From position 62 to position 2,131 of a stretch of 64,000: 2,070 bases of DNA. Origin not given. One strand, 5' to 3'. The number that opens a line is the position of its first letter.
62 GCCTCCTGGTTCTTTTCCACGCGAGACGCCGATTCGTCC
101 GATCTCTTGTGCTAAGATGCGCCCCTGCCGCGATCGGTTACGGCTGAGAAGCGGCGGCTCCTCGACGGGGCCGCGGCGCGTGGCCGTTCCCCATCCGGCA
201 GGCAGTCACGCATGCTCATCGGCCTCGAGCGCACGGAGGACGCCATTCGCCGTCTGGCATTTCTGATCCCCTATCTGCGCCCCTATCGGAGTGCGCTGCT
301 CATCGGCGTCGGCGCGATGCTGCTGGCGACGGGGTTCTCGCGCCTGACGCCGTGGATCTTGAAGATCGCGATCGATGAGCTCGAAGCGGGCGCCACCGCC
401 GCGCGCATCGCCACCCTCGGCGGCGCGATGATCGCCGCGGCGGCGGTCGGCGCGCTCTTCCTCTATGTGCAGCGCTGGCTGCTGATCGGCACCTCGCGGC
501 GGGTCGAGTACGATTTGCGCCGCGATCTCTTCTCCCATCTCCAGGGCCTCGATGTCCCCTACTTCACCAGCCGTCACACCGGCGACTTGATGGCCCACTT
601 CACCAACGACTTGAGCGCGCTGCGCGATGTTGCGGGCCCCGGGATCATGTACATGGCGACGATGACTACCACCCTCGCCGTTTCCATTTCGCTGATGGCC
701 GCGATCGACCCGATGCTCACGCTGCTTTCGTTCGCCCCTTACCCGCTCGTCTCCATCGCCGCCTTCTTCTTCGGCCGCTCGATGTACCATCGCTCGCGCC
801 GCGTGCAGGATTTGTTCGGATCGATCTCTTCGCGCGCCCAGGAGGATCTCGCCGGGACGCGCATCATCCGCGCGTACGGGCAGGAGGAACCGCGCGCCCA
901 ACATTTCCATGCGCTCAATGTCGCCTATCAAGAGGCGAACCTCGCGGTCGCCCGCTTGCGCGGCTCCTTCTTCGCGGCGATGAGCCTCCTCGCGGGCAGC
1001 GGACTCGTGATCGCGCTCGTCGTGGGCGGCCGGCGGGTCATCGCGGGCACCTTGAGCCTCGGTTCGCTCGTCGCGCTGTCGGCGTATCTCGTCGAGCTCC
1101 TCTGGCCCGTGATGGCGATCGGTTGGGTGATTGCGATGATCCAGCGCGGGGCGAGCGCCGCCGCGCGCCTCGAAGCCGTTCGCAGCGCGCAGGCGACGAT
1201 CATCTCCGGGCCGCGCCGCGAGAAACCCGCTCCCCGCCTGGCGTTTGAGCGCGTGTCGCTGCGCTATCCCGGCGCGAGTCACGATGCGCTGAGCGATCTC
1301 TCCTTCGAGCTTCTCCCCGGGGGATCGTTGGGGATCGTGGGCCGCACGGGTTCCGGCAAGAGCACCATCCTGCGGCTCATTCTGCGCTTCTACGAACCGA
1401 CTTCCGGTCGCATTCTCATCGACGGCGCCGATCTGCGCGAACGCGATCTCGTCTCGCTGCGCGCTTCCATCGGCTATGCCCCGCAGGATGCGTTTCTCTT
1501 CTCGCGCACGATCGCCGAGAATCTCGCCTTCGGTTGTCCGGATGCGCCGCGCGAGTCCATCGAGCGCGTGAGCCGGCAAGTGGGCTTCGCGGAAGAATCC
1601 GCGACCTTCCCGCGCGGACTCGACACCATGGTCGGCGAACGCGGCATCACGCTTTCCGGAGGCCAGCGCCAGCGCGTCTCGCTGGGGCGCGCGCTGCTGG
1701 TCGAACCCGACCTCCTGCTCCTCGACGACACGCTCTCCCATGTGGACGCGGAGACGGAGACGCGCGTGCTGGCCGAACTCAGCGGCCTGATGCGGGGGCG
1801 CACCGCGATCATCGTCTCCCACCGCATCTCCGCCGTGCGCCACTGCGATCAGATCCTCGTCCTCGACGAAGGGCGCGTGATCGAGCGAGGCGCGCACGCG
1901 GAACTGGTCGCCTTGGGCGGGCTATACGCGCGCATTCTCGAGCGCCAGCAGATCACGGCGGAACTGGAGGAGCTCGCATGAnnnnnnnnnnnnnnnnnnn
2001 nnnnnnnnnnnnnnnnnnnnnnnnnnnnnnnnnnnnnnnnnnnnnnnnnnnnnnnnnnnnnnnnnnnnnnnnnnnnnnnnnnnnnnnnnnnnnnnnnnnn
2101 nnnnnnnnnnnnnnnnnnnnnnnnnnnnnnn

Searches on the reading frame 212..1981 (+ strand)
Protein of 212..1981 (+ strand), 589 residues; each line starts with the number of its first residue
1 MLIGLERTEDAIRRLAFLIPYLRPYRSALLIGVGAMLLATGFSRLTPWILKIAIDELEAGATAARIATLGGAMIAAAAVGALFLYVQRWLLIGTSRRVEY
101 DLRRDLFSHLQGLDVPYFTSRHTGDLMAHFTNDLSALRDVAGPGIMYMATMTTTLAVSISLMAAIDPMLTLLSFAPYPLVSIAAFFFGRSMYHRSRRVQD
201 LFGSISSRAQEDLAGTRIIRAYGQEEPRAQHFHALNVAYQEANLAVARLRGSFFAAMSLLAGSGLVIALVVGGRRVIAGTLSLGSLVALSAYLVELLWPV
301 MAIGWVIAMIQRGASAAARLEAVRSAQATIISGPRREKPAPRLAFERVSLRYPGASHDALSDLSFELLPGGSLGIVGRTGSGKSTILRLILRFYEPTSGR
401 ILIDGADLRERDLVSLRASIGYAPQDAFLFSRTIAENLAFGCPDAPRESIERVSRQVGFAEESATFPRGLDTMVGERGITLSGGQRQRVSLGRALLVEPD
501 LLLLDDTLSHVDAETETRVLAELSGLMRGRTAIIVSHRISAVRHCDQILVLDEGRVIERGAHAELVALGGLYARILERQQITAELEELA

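Call 74: find_encoding_contigs(protein=window:212-1981:+, flank=10000, max_places=2)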
Protein window:212-1981:+ (589 aa): 7 contigs read that carry it; 2 places shown.
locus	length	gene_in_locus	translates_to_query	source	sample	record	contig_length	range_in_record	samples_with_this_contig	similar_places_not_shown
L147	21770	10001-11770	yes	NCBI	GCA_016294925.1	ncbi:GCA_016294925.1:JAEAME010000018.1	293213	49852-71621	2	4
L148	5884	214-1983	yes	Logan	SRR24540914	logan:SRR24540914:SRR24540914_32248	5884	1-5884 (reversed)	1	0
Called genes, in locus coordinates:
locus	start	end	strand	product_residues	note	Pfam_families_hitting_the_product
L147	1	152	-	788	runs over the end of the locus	PF07584:BatA, PF13519:VWA_2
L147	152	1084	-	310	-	PF01882:DUF58, PF13519:VWA_2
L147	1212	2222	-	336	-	PF20030:bpMoxR, PF07726:AAA_3, PF07728:AAA_5, PF17863:AAA_lid_2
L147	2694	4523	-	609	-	PF01839:FG-GAP (faint), PF13517:FG-GAP_3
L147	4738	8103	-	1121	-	PF13374:TPR_10 (faint), PF03704:BTAD, PF00515:TPR_1 (faint), PF07719:TPR_2 (faint), PF00931:NB-ARC, PF13191:AAA_16, PF13401:AAA_22, PF13424:TPR_12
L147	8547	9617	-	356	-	PF05096:Glu_cyclase_2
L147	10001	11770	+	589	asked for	PF00664:ABC_membrane, PF00005:ABC_tran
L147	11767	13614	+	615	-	PF00664:ABC_membrane, PF00005:ABC_tran, PF02463:SMC_N (faint)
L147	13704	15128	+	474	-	PF00884:Sulfatase, PF01663:Phosphodiest, PF16347:SGSH_C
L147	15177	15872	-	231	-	PF00484:Pro_CA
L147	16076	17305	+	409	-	PF00817:IMS, PF11798:IMS_HHH, PF21999:IMS_HHH_1 (weak), PF11799:IMS_C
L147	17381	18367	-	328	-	PF13406:SLT_2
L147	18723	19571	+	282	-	PF00106:adh_short, PF08659:KR, PF13561:adh_short_C2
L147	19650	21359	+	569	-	PF24684:Vgb_lyase (faint), PF21959:DUF6923 (faint), PF08450:SGL (faint), PF01841:Transglut_core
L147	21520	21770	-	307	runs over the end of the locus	-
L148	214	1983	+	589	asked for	PF00664:ABC_membrane, PF00005:ABC_tran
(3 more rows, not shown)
